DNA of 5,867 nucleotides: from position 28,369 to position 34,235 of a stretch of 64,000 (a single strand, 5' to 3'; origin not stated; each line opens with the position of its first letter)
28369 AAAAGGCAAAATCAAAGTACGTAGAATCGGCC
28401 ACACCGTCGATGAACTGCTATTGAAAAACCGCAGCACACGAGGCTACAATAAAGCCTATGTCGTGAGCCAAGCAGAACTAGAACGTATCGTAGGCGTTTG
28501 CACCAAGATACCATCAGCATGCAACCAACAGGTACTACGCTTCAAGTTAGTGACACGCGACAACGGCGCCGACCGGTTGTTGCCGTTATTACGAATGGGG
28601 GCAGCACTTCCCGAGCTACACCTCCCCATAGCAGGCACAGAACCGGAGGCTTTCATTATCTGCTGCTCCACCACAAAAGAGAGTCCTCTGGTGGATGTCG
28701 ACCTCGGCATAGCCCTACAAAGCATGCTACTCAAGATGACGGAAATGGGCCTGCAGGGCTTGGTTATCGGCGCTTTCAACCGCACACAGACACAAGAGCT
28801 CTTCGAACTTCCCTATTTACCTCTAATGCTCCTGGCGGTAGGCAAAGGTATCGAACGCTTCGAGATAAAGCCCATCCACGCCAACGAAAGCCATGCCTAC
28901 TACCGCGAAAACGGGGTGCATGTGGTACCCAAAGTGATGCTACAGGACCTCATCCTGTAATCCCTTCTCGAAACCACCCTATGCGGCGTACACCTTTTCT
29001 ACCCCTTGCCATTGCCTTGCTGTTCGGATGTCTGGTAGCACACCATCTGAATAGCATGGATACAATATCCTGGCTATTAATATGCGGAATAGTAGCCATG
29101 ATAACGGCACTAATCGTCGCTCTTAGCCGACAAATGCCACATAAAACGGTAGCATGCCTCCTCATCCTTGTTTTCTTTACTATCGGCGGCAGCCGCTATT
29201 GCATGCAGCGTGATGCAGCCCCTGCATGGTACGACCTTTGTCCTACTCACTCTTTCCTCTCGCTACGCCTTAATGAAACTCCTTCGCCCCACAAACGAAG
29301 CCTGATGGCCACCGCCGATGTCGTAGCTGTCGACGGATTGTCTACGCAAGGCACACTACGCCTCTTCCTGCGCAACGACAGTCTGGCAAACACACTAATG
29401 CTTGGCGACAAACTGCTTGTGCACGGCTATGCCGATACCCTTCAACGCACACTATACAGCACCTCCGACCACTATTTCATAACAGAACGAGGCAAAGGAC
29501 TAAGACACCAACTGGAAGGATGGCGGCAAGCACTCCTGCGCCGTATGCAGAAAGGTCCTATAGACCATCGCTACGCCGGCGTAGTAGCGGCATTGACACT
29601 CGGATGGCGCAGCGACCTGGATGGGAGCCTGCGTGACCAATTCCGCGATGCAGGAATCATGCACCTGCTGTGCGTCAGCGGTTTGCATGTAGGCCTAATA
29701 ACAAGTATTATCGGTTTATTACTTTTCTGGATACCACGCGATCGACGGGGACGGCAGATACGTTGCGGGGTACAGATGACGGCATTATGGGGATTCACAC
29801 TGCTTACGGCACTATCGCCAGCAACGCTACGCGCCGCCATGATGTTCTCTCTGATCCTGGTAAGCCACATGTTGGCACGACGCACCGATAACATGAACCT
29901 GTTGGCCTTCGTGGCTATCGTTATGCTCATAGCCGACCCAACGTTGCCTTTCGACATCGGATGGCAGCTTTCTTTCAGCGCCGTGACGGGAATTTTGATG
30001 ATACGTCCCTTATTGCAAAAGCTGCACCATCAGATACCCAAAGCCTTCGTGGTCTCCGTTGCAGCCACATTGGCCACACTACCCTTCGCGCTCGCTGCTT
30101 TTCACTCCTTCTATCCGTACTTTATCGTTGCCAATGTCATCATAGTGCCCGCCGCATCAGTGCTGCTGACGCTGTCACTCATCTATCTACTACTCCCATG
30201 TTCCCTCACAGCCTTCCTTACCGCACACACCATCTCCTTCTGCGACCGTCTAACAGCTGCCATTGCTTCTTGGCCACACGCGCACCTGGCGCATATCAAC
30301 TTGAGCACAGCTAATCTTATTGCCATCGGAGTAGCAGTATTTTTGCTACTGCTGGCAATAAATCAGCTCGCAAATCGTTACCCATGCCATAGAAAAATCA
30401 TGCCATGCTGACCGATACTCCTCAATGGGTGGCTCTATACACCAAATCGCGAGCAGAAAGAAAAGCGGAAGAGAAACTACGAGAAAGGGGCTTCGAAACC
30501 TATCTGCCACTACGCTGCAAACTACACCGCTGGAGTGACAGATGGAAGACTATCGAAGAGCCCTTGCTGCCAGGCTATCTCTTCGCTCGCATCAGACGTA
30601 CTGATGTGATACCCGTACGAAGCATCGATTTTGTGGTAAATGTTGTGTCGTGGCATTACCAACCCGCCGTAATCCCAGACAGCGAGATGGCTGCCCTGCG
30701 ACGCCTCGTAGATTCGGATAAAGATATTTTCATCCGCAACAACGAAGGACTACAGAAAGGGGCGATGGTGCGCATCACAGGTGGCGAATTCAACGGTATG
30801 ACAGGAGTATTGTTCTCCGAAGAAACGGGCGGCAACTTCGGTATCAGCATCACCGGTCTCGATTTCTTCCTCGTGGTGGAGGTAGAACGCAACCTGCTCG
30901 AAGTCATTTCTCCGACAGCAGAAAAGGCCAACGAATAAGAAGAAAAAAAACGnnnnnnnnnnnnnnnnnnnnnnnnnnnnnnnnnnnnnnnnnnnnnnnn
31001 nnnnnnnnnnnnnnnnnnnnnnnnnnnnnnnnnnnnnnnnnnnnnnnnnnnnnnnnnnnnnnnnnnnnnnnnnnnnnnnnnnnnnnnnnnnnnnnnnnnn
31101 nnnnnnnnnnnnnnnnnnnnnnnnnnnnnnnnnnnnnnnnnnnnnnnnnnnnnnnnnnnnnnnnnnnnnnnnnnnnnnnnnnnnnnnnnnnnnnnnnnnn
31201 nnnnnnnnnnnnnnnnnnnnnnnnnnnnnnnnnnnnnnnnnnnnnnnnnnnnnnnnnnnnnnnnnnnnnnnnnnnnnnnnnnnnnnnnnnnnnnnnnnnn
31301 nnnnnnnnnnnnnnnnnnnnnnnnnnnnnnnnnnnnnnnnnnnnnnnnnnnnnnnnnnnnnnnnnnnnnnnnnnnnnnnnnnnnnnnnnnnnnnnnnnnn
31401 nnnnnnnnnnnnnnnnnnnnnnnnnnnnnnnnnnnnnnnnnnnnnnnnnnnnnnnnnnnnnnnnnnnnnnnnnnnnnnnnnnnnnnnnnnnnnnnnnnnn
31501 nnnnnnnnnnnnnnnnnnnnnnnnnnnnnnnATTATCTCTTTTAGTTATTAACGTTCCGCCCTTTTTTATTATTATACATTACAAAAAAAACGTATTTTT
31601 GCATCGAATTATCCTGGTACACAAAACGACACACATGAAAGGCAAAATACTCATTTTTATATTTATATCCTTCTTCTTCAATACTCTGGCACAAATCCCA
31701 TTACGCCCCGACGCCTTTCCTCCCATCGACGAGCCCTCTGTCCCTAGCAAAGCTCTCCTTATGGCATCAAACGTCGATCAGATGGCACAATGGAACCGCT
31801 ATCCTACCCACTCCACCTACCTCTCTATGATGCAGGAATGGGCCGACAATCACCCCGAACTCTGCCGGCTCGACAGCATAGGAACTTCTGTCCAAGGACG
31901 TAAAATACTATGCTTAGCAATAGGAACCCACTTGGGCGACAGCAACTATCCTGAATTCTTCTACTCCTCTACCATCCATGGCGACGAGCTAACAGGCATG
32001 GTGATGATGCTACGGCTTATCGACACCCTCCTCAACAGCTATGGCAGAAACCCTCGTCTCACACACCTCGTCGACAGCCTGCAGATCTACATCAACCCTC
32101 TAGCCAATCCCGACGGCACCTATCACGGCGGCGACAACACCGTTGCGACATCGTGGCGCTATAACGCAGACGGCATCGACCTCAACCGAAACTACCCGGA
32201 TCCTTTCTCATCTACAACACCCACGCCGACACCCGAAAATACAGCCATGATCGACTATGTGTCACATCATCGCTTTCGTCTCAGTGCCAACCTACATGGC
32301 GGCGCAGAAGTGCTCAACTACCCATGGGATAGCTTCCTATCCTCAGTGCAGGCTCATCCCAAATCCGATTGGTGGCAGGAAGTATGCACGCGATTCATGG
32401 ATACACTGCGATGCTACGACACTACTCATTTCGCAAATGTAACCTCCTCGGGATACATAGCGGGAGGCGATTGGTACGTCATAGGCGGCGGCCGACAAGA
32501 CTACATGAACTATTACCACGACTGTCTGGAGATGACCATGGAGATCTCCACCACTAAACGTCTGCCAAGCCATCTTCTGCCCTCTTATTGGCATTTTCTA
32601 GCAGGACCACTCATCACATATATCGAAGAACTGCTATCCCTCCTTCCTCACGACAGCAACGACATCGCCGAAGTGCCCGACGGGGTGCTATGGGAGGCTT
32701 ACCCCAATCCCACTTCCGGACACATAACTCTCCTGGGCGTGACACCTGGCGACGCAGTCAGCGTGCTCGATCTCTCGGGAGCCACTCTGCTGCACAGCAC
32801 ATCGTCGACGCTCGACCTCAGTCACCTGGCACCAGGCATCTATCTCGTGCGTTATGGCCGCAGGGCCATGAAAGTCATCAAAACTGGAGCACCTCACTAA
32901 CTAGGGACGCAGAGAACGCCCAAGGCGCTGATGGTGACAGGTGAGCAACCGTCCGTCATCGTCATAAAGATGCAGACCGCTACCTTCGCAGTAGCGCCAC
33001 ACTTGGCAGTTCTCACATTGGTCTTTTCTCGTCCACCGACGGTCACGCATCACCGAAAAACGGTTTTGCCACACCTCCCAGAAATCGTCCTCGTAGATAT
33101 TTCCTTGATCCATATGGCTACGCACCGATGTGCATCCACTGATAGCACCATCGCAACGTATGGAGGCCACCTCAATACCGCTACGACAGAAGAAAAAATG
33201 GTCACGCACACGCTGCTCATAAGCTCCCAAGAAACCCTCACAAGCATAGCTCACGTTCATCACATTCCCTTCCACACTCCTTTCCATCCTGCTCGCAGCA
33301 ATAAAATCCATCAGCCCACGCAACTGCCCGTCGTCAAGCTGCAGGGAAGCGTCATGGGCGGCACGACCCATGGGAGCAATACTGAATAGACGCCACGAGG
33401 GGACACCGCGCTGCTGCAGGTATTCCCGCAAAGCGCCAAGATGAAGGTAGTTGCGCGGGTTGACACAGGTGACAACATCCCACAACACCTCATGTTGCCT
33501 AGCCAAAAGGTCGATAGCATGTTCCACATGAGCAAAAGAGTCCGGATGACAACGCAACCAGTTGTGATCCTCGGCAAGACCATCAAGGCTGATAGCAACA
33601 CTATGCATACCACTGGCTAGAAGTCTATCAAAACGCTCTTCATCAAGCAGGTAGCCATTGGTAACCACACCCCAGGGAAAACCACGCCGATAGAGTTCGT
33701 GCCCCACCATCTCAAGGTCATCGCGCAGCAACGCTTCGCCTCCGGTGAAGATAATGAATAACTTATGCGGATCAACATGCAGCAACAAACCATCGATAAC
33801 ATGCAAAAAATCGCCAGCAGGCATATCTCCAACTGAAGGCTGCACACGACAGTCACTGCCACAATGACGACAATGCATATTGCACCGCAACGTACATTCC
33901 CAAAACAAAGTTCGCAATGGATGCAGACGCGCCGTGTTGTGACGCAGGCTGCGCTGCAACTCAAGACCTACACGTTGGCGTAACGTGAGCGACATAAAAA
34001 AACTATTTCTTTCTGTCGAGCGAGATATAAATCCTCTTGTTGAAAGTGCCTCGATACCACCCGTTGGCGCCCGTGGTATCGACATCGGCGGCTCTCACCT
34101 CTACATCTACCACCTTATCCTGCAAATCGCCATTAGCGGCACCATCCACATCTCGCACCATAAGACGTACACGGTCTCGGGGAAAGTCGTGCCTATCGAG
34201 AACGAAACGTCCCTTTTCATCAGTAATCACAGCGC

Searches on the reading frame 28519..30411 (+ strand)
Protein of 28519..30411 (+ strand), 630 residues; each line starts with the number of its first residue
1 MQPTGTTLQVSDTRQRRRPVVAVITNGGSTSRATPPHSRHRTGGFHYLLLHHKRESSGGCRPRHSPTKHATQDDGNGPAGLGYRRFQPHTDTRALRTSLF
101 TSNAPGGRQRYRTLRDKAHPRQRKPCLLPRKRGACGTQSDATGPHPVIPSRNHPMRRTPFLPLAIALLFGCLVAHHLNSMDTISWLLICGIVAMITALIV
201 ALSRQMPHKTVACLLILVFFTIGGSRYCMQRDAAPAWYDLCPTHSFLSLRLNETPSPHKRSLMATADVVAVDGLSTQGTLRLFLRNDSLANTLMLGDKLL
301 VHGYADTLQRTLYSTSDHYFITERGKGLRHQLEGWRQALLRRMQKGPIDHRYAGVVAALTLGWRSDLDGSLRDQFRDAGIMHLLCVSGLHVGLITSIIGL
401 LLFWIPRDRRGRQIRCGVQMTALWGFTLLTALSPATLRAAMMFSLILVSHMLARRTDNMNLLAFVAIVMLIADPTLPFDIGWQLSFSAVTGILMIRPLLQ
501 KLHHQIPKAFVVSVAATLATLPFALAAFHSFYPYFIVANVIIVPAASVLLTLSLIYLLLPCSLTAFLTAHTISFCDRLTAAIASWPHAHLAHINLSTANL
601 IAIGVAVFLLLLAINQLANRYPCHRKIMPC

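Call 68: search_protein_families(library=pfam, proteins=[window:28519-30411:+], max_evalue=0.00001)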
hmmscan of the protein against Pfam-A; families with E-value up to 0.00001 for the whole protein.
window:28519-30411:+ (630 aa): 1 family
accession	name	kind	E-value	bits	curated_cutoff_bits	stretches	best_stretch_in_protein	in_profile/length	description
PF03772.21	Competence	-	3.1e-50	171.5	23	1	359-614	1-267/270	Competence protein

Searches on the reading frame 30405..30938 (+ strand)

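Call 68: search_protein_families(library=pfam, proteins=[window:30405-30938:+], max_evalue=0.00001)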
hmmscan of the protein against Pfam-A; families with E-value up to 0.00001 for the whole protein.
window:30405-30938:+ (177 aa): 1 family
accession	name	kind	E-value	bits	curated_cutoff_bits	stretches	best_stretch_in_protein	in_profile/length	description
PF02357.24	NusG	-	2.3e-17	63.7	22.2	1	7-99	2-93/93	Transcription termination factor nusG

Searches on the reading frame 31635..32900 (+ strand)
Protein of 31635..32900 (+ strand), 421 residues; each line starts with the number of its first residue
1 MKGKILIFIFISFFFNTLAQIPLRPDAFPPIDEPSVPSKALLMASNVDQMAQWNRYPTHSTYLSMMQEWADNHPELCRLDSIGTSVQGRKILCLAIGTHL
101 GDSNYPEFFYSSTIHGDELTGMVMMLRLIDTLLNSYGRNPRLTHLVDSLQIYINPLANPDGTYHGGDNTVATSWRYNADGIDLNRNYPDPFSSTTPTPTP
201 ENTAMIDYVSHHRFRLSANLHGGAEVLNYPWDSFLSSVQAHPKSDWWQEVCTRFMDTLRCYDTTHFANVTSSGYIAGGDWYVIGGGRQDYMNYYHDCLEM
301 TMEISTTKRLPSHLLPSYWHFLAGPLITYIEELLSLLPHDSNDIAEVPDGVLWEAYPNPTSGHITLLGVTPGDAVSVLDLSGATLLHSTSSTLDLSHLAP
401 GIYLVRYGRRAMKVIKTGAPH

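Call 68: search_protein_families(library=pfam, proteins=[window:31635-32900:+], max_evalue=0.00001)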
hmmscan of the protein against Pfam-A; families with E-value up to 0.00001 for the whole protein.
window:31635-32900:+ (421 aa): 2 families
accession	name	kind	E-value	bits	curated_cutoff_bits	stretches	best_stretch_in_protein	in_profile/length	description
PF00246.29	Peptidase_M14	-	3.5e-53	181.5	21.6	1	63-319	2-280/286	Zinc carboxypeptidase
PF18962.6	Por_Secre_tail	-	3.9e-07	30.7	27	1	356-411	2-66/75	Secretion system C-terminal sorting domain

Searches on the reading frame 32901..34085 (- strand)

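Call 68: search_protein_families(library=pfam, proteins=[window:32901-34085:-], max_evalue=0.00001)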
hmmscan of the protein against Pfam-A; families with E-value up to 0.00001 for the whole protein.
window:32901-34085:- (394 aa): 2 families
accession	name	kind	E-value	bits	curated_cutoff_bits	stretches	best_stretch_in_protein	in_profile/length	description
PF04055.27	Radical_SAM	-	2.3e-16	60.9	29.5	1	64-211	3-154/166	Radical SAM superfamily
PF13186.11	SPASM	-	7.2e-07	29.8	21.5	1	300-361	1-67/67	Iron-sulfur cluster-binding domain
